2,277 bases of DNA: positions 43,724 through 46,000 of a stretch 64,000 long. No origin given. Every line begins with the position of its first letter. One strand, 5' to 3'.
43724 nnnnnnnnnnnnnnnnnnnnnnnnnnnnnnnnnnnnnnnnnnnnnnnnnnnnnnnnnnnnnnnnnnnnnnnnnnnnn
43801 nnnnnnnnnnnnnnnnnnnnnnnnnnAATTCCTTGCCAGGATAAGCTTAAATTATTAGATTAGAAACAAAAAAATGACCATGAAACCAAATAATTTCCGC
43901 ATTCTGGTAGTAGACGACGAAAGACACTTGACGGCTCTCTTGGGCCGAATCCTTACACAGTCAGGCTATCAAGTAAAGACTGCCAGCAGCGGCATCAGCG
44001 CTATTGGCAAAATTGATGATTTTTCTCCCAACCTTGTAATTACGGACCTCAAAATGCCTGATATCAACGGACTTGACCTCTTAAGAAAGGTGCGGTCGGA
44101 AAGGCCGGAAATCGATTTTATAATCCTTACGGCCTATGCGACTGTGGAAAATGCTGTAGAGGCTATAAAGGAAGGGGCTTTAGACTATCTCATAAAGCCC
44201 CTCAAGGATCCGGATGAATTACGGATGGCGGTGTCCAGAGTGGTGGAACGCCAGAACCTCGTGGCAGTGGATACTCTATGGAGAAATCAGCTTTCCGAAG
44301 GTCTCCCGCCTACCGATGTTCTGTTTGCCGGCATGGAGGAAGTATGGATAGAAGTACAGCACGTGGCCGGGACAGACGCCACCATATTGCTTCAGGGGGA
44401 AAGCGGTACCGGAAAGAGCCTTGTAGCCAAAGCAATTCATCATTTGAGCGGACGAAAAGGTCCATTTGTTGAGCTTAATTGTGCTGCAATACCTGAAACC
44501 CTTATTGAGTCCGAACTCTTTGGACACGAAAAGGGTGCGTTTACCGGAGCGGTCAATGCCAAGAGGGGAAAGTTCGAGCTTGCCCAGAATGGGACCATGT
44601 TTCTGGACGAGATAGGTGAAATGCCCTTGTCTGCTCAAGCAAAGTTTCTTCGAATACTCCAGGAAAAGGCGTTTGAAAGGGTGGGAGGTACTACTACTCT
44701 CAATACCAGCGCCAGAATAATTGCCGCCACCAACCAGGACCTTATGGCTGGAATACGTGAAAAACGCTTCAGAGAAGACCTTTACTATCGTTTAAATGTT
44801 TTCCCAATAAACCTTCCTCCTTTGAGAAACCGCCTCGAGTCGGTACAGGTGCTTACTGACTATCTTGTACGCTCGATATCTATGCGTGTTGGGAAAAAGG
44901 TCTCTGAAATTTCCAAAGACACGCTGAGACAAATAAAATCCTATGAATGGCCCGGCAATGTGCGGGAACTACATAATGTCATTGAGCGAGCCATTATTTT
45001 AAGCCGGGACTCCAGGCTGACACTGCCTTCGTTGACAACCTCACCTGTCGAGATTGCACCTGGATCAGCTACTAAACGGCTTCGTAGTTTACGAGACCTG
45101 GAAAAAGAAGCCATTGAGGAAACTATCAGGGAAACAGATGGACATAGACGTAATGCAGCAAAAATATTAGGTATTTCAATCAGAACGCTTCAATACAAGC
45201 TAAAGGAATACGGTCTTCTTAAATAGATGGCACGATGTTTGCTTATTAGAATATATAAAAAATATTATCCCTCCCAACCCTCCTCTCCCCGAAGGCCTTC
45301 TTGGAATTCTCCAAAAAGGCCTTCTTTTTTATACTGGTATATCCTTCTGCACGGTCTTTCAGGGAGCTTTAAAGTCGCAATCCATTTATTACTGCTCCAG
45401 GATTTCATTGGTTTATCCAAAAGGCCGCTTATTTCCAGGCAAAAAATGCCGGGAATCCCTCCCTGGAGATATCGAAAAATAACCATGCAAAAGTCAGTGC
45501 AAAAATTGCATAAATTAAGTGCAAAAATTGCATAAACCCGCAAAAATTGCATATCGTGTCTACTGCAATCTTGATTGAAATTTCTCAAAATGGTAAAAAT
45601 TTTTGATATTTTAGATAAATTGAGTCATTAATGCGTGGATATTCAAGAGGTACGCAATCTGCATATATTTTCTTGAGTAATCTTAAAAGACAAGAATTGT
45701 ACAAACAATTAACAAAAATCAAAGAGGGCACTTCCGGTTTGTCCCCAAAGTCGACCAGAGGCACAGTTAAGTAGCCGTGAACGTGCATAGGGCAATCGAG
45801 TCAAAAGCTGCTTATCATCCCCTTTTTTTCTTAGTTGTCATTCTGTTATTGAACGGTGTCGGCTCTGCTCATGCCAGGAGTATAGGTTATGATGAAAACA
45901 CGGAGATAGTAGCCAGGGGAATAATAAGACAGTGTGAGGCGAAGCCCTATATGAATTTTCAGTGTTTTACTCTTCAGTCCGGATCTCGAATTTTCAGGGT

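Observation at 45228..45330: Consensus sigma-54 promoter between the stop codon and terminator of an NtrC-type activator gene: candidate CU-rich sRNA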

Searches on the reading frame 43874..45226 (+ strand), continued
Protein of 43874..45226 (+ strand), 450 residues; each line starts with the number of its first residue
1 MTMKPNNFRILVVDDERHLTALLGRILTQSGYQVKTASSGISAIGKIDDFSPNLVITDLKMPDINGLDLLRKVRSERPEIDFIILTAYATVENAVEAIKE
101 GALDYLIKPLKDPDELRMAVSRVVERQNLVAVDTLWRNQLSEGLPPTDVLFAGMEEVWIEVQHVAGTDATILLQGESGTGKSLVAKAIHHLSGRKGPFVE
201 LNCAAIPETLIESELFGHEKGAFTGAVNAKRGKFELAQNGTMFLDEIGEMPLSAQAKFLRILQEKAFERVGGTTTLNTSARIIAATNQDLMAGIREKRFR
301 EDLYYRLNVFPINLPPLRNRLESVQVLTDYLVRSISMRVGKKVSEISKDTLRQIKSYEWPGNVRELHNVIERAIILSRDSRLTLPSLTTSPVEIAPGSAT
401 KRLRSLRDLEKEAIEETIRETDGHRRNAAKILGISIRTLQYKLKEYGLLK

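Call 71: find_encoding_contigs(protein=P0075, flank=6000, max_places=1)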
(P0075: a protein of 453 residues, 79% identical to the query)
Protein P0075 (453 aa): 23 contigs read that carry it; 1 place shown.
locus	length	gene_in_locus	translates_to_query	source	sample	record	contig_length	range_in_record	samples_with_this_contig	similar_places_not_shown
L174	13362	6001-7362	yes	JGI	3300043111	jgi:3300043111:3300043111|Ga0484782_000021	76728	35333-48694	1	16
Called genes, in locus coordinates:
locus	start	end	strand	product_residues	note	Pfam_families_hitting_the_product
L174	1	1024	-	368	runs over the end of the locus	PF02606:LpxK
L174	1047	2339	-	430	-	PF04413:Glycos_transf_N, PF00534:Glycos_transf_1 (weak)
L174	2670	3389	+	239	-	PF01479:S4, PF00849:PseudoU_synth_2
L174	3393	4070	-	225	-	PF06750:A24_N_bact, PF01478:Peptidase_A24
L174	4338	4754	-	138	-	-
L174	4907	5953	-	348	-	PF00781:DAGK_cat, PF00609:DAGK_acc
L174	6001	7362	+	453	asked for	PF00072:Response_reg, PF00158:Sigma54_activat, PF00493:MCM (weak), PF14532:Sigma54_activ_2, PF07728:AAA_5, PF00004:AAA (weak), PF25601:AAA_lid_14, PF02954:HTH_8, +1 more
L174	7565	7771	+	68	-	-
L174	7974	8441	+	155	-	PF26390:MamS_MamX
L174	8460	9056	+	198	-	PF01812:5-FTHF_cyc-lig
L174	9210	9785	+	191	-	PF01325:Fe_dep_repress, PF01047:MarR (weak), PF02742:Fe_dep_repr_C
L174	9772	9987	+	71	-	PF04023:FeoA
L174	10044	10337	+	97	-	-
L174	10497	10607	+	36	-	-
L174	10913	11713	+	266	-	PF02518:HATPase_c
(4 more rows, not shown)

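Call 75: find_encoding_contigs(protein=P0020, flank=6000, max_places=1)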
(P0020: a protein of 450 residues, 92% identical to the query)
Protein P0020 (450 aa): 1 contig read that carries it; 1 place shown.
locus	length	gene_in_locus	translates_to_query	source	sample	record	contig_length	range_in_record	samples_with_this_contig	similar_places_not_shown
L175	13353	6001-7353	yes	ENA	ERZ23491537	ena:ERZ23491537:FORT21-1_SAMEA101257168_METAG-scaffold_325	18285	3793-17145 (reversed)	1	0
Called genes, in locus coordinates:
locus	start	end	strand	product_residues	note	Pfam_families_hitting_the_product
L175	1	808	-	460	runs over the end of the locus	PF18073:Zn_ribbon_LapB, PF13481:AAA_25, PF03796:DnaB_C (weak), PF06745:ATPase, PF23442:DUF7125 (weak), PF13401:AAA_22 (faint), PF05362:Lon_C (weak)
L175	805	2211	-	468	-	PF00512:HisKA, PF02518:HATPase_c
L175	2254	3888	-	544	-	PF02878:PGM_PMM_I, PF02879:PGM_PMM_II, PF02880:PGM_PMM_III, PF24947:PGM1_C_vert_fung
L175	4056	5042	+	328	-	PF01145:Band_7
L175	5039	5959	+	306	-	PF01145:Band_7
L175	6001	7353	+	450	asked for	PF00072:Response_reg, PF00158:Sigma54_activat, PF00493:MCM (weak), PF14532:Sigma54_activ_2, PF00004:AAA (weak), PF07728:AAA_5, PF25601:AAA_lid_14, PF02954:HTH_8, +2 more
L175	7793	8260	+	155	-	PF26390:MamS_MamX (weak)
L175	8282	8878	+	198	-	PF01812:5-FTHF_cyc-lig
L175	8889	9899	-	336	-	PF07885:Ion_trans_2, PF02254:TrkA_N, PF02080:TrkA_C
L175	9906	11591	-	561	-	PF00342:PGI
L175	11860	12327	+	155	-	PF01161:PBP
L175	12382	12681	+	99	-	-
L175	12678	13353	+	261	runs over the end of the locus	PF08443:RimK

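Call 76: find_encoding_contigs(protein=P0066, flank=6000, max_places=1)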
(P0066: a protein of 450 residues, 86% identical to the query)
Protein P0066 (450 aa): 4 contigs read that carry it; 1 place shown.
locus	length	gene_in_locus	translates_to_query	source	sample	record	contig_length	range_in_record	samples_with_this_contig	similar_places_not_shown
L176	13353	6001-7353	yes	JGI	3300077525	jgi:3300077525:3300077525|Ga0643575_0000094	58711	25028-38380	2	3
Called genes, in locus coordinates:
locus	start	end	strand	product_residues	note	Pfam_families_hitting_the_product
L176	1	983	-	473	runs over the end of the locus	PF04413:Glycos_transf_N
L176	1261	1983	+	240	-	PF01479:S4, PF00849:PseudoU_synth_2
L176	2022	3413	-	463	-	PF00072:Response_reg, PF07728:AAA_5 (faint), PF00158:Sigma54_activat, PF14532:Sigma54_activ_2, PF25601:AAA_lid_14, PF02954:HTH_8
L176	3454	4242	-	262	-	PF06750:A24_N_bact, PF01478:Peptidase_A24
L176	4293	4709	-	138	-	PF07238:PilZ (weak)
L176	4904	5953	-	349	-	PF00781:DAGK_cat, PF00609:DAGK_acc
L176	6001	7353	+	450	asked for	PF00072:Response_reg, PF00158:Sigma54_activat, PF01078:Mg_chelatase (faint), PF14532:Sigma54_activ_2, PF00004:AAA (weak), PF07728:AAA_5, PF25601:AAA_lid_14, PF02954:HTH_8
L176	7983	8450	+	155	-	PF26390:MamS_MamX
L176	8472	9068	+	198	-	PF01812:5-FTHF_cyc-lig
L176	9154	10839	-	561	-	PF00342:PGI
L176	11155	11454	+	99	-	-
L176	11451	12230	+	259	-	PF08443:RimK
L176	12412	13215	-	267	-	PF08443:RimK, PF02955:GSH-S_ATP (weak)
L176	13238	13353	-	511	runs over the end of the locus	PF03023:MurJ, PF01554:MatE (weak)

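Call 77: find_encoding_contigs(protein=P0071, flank=6000, max_places=1)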
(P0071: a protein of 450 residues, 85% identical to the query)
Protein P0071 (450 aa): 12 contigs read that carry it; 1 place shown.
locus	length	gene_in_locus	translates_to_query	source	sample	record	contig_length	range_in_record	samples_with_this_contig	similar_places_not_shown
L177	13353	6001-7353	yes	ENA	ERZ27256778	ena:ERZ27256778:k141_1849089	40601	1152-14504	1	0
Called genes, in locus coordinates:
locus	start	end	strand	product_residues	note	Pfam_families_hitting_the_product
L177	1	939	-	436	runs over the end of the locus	PF04413:Glycos_transf_N, PF00534:Glycos_transf_1 (weak)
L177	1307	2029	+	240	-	PF01479:S4, PF00849:PseudoU_synth_2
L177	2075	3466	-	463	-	PF00072:Response_reg, PF00158:Sigma54_activat, PF14532:Sigma54_activ_2, PF25601:AAA_lid_14, PF02954:HTH_8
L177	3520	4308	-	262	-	PF06750:A24_N_bact, PF01478:Peptidase_A24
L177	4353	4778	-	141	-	-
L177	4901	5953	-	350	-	PF00781:DAGK_cat, PF00609:DAGK_acc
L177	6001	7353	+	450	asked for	PF00072:Response_reg, PF00158:Sigma54_activat, PF00493:MCM (weak), PF14532:Sigma54_activ_2, PF00004:AAA (weak), PF07728:AAA_5, PF25601:AAA_lid_14, PF02954:HTH_8, +1 more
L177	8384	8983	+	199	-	PF01812:5-FTHF_cyc-lig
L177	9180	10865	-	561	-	PF00342:PGI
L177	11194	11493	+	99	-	-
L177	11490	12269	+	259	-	PF08443:RimK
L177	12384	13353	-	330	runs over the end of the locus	PF01959:DHQS, PF26558:DHQS_2nd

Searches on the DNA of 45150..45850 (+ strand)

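Call 16: search_rna_families(source=window, start=45150, end=45850, threshold=evalue, max_evalue=10)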
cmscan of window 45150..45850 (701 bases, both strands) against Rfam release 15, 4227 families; matches with E-value up to 10: 9.
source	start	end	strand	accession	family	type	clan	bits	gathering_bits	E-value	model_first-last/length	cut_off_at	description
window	45291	45324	+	RF03217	mir-3167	Gene; miRNA;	-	21.3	86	0.4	11-47/59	no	mir-3167 microRNA precursor family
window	45269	45322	-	RF01768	flavi_FSE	Cis-reg; frameshift_element;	-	19.6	43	0.059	1-62/62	no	ribosomal frameshift site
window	45291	45324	-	RF03217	mir-3167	Gene; miRNA;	-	17.9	86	2.8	11-47/59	no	mir-3167 microRNA precursor family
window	45242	45329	-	RF00516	ylbH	Cis-reg; leader;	-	15.3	50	1.1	1-122/122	no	ylbH leader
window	45811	45828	-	RF01905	HOTAIR_2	Gene; lncRNA;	-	14.1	60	1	52-69/69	no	HOTAIR conserved region 2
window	45597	45684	-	RF01261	snR82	Gene; snRNA; snoRNA; HACA-box;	CL00040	13.3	60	1.8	1-270/270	no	Small nucleolar RNA snR82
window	45602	45748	+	RF01446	S_pombe_snR95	Gene; snRNA; snoRNA; HACA-box;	-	13.3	60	6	1-222/222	no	small nucleolar RNA snR95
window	45291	45332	-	RF01407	STnc560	Gene; sRNA;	-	12.3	55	5.6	140-182/214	no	STnc560 Hfq binding RNA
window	45737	45750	-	RF00180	REN-SRE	Cis-reg;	-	11.5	41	7.2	4-17/37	no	Renin stability regulatory element (REN-SRE)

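Call 47: build_rna_model(alignment_id=A3)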
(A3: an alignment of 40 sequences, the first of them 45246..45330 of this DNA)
Model R1 built from alignment A3 (40 sequences, 102 columns); structure: RNAalifold consensus.
model positions 85; base pairs 10; branch points 0; effective number of sequences 2.26; information 0.669 bits per position. Calibrated on 0.2 Mb of random sequence (short: E-values are rough).
structure used (alignment columns):
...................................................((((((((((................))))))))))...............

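Call 49: search_with_rna_model(model_id=R1, sources=[window, L016, L017, L018, L019, L020, L021, L022, L023, L024, L025, L026, L027, L028, L029, L030, L031, L032, L033, L034, L035, L036, L037, L038, L039, L040, L041, L042, L043, L044, L045, L046, L047, L048, L049, L050, L051, L052, L053, L054, L055, L056, L057, L058, L059, L060, L061, L062, L063, L064, L065, L066, L067, L068, L069, L070, L071, L072, L073, L074, L075, L076, L077, L078, L079, L080], max_evalue=1)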
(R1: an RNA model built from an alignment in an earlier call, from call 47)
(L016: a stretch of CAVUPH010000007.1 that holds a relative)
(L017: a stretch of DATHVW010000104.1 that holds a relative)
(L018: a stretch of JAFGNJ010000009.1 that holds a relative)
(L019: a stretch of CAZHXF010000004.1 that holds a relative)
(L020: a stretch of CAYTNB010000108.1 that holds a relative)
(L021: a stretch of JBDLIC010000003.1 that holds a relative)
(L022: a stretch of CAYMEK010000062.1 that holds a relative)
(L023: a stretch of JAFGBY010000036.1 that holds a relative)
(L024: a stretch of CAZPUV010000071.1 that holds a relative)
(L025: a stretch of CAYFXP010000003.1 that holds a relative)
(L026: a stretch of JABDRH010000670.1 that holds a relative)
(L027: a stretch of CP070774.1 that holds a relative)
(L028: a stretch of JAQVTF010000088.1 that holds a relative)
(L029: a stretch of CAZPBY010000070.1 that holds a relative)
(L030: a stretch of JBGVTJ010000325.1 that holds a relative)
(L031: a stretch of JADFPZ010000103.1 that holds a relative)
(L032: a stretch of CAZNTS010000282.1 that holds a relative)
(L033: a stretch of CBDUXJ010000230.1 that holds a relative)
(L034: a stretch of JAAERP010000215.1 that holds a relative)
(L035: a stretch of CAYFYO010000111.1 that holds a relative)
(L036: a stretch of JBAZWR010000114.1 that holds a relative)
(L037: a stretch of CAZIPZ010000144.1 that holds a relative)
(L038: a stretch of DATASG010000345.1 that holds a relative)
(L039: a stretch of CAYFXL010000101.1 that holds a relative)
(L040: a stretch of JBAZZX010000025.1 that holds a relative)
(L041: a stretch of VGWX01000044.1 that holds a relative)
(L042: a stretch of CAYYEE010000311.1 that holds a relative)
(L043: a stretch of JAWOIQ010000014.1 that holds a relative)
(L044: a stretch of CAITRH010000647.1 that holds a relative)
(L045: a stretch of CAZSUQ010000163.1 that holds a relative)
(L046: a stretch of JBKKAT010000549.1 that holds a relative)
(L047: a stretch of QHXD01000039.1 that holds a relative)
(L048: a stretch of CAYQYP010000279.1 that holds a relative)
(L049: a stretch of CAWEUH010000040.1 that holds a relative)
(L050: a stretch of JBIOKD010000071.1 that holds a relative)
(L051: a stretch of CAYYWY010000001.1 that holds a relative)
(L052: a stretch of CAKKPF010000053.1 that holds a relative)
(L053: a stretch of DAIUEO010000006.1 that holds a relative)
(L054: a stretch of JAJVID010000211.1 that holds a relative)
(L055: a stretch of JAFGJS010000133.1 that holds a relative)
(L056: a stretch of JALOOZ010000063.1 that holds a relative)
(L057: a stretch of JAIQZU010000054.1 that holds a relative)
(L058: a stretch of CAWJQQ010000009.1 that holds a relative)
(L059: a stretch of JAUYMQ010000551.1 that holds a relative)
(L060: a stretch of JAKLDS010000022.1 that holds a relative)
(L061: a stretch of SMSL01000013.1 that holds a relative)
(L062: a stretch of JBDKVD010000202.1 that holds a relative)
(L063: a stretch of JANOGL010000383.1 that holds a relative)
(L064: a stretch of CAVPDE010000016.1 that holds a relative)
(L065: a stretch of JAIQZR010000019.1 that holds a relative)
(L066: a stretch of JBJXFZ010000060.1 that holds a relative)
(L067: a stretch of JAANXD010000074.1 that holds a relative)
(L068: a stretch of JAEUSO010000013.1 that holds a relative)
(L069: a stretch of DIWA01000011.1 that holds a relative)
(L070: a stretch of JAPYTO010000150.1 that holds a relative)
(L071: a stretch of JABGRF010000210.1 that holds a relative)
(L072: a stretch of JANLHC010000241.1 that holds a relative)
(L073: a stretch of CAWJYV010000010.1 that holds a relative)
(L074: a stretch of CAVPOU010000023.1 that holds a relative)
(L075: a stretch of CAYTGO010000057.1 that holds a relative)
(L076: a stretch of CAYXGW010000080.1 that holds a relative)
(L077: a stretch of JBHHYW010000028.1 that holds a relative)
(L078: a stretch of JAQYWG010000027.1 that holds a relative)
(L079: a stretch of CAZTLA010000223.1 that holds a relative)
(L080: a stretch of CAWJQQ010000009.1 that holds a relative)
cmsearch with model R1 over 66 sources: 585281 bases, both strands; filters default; matches with E-value up to 1: 9.
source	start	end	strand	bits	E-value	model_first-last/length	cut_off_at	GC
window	45246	45330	+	96.9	6.8e-30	1-85/85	no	0.39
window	45291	45324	-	26.5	5.8e-06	46-79/85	no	0.47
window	35331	35403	+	18.6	0.0027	41-85/85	no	0.48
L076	1080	1110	+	15.4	0.033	46-84/85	no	0.39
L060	5429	5489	+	12.8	0.26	1-85/85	no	0.34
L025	2161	2230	+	12.4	0.37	1-85/85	no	0.56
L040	5531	5586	-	11.6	0.66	1-85/85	no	0.23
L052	3571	3640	-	11.5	0.7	1-85/85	no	0.41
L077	7351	7408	-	11.1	0.98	1-85/85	no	0.33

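Call 58: search_with_rna_model(model_id=R1, sources=[L167, L168, L169, L170, L171], max_evalue=1, show_alignments=5)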
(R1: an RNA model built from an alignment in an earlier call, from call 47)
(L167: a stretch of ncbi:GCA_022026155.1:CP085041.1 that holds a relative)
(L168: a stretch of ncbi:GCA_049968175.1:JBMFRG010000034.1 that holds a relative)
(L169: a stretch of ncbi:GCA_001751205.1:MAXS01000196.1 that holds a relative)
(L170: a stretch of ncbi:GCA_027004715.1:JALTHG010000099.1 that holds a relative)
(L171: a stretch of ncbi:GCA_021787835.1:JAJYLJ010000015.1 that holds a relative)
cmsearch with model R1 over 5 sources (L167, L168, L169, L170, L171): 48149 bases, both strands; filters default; matches with E-value up to 1: 11.
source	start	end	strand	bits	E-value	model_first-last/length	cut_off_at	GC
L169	4449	4533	+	90.9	5.9e-29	1-85/85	no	0.44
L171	4436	4519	+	88.8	3e-28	1-85/85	no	0.44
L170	4421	4505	+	82.7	3.7e-26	1-85/85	no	0.44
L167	7720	7802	+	61.5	5.9e-19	1-85/85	no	0.51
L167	8003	8085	+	61.5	5.9e-19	1-85/85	no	0.51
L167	7437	7519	+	61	8.9e-19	1-85/85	no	0.51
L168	7190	7272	+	61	8.9e-19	1-85/85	no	0.51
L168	6906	6988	+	39.5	1.8e-11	1-85/85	no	0.52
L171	4481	4513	-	25.8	8.2e-07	46-79/85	no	0.48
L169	4494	4527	-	24.4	2.3e-06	46-79/85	no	0.5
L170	4466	4499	-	21.6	2.1e-05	46-79/85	no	0.53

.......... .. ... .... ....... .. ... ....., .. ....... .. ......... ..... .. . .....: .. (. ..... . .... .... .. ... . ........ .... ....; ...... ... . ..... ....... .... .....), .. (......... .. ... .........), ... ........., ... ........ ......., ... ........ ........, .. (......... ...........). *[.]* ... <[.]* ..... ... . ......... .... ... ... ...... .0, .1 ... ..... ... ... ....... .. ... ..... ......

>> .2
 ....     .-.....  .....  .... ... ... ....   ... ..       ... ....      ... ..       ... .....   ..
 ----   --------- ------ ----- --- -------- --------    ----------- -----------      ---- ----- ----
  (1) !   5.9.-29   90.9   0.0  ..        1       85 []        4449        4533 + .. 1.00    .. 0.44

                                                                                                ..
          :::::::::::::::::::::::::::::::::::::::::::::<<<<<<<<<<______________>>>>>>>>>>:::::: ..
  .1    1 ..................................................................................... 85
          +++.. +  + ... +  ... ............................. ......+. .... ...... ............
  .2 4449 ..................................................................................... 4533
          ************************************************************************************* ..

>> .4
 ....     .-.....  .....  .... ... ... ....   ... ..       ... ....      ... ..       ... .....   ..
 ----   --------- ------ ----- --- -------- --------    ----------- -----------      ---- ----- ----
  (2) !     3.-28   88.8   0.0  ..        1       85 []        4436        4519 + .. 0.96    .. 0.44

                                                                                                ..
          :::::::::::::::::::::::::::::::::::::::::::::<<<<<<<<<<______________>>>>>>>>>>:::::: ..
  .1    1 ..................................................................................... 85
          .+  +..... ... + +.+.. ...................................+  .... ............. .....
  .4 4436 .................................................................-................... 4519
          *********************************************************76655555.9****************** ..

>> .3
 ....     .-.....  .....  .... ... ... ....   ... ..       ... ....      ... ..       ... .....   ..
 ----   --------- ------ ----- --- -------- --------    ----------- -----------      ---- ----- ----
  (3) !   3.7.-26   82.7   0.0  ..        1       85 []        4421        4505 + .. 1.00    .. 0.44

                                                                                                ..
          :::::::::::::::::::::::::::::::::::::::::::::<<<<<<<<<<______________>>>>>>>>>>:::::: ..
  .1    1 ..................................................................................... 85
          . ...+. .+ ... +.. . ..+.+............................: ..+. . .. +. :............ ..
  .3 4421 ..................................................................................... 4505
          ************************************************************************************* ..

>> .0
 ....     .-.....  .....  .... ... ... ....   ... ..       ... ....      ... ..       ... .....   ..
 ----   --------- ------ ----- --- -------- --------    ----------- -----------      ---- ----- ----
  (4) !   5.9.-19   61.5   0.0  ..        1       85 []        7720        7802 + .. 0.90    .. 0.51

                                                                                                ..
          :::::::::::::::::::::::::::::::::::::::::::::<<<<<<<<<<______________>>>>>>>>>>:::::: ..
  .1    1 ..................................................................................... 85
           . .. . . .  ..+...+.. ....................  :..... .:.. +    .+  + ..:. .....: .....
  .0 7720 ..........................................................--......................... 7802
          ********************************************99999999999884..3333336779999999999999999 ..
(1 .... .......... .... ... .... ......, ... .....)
